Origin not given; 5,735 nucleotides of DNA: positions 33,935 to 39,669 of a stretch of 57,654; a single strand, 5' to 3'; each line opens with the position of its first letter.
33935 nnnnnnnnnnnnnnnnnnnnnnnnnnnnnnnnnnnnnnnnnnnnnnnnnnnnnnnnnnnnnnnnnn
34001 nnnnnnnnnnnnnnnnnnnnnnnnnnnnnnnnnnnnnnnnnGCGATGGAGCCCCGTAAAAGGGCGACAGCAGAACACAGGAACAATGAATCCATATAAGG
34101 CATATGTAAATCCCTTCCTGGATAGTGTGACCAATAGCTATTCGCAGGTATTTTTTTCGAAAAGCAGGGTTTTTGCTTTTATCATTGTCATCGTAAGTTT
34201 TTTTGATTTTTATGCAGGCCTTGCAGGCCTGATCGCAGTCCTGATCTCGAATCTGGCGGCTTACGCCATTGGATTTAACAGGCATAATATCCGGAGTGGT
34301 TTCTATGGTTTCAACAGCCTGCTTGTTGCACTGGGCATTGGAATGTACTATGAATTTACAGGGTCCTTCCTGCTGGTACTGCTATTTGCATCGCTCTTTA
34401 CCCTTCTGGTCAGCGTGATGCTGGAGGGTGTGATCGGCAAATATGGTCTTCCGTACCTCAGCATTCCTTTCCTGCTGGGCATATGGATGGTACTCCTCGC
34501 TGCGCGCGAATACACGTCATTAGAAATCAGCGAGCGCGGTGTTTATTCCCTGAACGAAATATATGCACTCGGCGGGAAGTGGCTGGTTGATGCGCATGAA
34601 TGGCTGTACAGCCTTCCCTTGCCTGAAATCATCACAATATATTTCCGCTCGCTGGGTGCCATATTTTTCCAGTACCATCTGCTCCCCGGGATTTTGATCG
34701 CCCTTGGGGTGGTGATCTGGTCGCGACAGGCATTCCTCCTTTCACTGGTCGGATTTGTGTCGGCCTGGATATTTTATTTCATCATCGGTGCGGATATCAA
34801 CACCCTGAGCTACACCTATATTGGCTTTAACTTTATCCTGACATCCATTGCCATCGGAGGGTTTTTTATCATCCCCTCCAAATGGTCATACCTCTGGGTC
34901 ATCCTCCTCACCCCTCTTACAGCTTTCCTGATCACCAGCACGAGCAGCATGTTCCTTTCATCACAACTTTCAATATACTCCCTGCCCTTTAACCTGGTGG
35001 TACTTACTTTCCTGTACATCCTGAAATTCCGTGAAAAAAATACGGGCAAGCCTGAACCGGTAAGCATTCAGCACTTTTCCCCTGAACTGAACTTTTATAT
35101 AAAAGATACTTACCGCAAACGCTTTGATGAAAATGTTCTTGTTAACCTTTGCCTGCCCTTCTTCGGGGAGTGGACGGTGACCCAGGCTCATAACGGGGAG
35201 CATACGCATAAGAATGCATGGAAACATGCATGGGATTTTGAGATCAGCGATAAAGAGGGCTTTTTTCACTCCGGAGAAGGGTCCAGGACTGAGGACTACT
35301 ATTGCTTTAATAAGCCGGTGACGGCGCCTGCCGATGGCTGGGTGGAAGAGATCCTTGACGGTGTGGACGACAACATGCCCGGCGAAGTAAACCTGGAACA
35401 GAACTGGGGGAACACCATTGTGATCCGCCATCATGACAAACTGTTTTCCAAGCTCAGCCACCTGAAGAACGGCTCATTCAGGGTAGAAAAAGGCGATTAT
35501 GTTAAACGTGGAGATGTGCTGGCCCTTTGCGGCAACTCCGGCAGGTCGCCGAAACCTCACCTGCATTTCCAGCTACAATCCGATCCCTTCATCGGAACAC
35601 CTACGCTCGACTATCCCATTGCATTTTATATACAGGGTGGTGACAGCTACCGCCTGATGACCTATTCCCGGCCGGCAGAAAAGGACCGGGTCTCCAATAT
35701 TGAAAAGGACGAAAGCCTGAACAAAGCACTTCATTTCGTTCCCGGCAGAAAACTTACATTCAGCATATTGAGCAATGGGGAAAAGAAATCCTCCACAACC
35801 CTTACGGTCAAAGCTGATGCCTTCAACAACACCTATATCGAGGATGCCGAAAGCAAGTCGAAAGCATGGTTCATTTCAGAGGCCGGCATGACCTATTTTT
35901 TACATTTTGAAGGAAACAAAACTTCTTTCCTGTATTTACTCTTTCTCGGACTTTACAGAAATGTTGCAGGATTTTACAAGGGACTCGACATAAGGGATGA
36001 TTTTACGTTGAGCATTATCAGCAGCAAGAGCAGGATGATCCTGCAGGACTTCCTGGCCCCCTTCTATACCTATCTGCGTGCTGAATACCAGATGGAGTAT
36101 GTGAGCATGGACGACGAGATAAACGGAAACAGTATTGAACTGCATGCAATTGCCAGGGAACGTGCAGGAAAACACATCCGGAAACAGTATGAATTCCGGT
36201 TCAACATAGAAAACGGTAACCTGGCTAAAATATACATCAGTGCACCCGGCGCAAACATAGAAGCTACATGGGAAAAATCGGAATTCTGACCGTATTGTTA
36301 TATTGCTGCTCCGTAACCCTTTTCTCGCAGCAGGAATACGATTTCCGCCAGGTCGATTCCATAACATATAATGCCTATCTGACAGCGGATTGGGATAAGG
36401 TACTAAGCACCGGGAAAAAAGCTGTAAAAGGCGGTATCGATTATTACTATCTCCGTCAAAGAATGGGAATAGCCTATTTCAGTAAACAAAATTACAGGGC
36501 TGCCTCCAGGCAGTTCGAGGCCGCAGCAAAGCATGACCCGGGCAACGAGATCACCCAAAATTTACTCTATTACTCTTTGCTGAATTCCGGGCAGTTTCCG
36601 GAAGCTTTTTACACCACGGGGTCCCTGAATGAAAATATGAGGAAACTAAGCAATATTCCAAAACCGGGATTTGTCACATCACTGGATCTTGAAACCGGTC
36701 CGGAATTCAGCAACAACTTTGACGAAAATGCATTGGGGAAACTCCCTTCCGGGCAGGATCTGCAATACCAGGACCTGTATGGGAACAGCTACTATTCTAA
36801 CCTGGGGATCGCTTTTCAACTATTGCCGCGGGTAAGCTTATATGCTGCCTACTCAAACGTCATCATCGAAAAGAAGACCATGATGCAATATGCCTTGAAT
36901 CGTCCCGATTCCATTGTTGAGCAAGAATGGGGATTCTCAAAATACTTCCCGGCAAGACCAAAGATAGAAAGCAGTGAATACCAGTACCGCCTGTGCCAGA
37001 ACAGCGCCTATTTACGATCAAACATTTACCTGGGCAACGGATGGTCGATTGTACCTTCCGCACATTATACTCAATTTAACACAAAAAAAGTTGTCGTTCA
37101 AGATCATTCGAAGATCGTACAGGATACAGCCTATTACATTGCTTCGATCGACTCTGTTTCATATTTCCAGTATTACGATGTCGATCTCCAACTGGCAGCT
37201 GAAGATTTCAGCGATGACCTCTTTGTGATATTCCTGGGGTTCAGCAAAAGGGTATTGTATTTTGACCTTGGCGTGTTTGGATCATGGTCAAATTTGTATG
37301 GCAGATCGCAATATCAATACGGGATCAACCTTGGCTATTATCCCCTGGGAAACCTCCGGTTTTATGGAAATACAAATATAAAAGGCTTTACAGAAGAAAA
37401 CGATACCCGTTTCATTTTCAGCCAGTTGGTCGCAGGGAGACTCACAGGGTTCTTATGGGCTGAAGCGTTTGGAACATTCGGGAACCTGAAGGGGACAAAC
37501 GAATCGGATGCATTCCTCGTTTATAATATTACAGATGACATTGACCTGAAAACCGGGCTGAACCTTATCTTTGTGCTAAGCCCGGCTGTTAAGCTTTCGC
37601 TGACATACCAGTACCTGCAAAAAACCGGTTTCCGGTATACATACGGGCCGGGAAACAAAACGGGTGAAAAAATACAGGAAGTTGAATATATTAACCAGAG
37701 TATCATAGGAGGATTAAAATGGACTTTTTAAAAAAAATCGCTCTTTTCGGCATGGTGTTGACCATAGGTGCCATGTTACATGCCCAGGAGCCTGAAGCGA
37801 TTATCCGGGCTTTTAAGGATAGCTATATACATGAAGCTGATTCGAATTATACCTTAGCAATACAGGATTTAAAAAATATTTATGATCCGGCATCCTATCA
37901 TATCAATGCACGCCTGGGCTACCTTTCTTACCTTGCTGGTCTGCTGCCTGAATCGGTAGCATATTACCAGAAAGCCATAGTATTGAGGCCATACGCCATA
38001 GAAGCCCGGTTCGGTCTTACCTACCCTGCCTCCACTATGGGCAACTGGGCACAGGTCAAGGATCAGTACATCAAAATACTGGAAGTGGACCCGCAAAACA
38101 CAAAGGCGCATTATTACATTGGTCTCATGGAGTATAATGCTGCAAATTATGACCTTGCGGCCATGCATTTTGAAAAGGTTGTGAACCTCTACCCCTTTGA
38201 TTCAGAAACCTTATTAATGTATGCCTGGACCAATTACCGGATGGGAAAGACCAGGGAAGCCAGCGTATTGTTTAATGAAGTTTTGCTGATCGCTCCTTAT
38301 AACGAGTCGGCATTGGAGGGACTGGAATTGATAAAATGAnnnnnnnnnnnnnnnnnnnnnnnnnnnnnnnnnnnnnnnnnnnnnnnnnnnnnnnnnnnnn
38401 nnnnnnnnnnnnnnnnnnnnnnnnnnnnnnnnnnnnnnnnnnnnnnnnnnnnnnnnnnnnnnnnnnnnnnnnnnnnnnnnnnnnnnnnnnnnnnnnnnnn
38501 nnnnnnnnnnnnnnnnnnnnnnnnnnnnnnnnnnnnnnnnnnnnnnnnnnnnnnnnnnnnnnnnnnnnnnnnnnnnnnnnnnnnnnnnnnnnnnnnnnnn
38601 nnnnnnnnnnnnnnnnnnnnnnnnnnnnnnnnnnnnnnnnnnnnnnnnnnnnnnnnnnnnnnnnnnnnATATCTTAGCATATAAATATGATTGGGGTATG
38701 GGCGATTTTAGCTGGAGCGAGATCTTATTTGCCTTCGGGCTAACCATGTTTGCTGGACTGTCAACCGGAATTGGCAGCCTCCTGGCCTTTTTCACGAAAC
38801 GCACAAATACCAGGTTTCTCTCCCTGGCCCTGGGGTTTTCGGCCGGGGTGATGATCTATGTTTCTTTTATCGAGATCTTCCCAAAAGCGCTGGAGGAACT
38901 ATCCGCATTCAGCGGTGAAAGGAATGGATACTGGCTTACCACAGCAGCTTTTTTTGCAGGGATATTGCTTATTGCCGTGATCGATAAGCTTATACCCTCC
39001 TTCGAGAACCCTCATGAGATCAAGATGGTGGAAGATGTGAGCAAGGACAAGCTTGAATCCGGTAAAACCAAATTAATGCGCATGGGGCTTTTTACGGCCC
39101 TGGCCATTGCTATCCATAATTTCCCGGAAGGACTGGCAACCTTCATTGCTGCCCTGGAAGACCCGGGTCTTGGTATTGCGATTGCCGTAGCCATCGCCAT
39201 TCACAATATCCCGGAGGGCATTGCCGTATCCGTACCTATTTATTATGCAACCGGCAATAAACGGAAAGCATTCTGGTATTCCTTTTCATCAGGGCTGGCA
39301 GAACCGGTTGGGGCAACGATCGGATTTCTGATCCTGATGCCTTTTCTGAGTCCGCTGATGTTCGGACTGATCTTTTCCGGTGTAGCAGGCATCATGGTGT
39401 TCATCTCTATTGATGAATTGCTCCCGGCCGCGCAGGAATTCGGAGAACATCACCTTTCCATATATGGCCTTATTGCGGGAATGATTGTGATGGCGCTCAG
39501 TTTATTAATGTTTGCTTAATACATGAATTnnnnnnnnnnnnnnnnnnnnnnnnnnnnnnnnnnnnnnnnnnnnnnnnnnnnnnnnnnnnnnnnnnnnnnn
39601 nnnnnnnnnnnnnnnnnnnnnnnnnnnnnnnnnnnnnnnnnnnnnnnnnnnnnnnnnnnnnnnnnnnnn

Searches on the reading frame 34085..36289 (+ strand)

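Call 7: search_protein_families(library=pfam, proteins=[window:34085-36289:+], max_evalue=0.001)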
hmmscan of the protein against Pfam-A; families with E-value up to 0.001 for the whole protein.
window:34085-36289:+ (734 aa): 2 families
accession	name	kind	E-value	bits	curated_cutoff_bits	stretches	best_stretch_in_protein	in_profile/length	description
PF03253.19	UT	-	1.4e-57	195.5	25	1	13-313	2-291/292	Urea transporter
PF01551.29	Peptidase_M23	-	9e-16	58.3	28.7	1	409-498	13-88/96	Peptidase family M23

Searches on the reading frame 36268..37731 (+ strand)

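Call 7: search_protein_families(library=pfam, proteins=[window:36268-37731:+], max_evalue=0.001)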
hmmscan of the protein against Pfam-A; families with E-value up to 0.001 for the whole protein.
window:36268-37731:+ (487 aa): 1 family
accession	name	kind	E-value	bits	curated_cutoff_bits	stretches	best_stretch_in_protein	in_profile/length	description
PF07719.23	TPR_2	-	0.00074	19.9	27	0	65-93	6-34/34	Tetratricopeptide repeat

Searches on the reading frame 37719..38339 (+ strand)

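Call 69: search_protein_families(library=pfam, proteins=[window:37719-38339:+], max_evalue=0.0001)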
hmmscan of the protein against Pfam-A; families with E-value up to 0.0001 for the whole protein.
window:37719-38339:+ (206 aa): 8 families
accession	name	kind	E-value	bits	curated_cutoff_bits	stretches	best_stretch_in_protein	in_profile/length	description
PF07719.23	TPR_2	-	3.5e-11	42.7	27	0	129-159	2-32/34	Tetratricopeptide repeat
PF00515.34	TPR_1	-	4.5e-11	42.5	27.8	0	129-159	2-32/34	Tetratricopeptide repeat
PF13431.12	TPR_17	-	7e-08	32.6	24.4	0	151-181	2-32/34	Tetratricopeptide repeat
PF13432.12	TPR_16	-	1.9e-07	31.8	32.7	0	107-161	10-64/65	Tetratricopeptide repeat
PF13174.12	TPR_6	-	2.4e-07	31.4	26.3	0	130-159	2-31/33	Tetratricopeptide repeat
PF14559.12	TPR_19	-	4.1e-07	30.7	25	0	143-193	6-56/68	Tetratricopeptide repeat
PF13428.12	TPR_14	-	2.1e-06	28.3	23.5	0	130-169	3-42/44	Tetratricopeptide repeat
PF13424.12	TPR_12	-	5.2e-06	27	30.1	0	130-189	5-72/77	Tetratricopeptide repeat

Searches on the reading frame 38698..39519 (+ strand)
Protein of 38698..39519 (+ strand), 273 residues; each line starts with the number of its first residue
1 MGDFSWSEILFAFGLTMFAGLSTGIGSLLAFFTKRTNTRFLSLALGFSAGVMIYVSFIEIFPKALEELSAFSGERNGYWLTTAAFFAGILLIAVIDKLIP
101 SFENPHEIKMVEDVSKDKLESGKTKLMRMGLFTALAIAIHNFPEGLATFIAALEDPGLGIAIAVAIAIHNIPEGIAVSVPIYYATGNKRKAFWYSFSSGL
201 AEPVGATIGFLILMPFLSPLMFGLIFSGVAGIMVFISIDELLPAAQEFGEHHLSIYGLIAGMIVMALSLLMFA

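Call 69: search_protein_families(library=pfam, proteins=[window:38698-39519:+], max_evalue=0.0001)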
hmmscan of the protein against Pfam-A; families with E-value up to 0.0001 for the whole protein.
window:38698-39519:+ (273 aa): 1 family
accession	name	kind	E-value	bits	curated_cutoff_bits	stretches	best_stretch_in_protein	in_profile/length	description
PF02535.28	Zip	-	8.5e-32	111.1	35.1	2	124-267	172-321/323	ZIP Zinc transporter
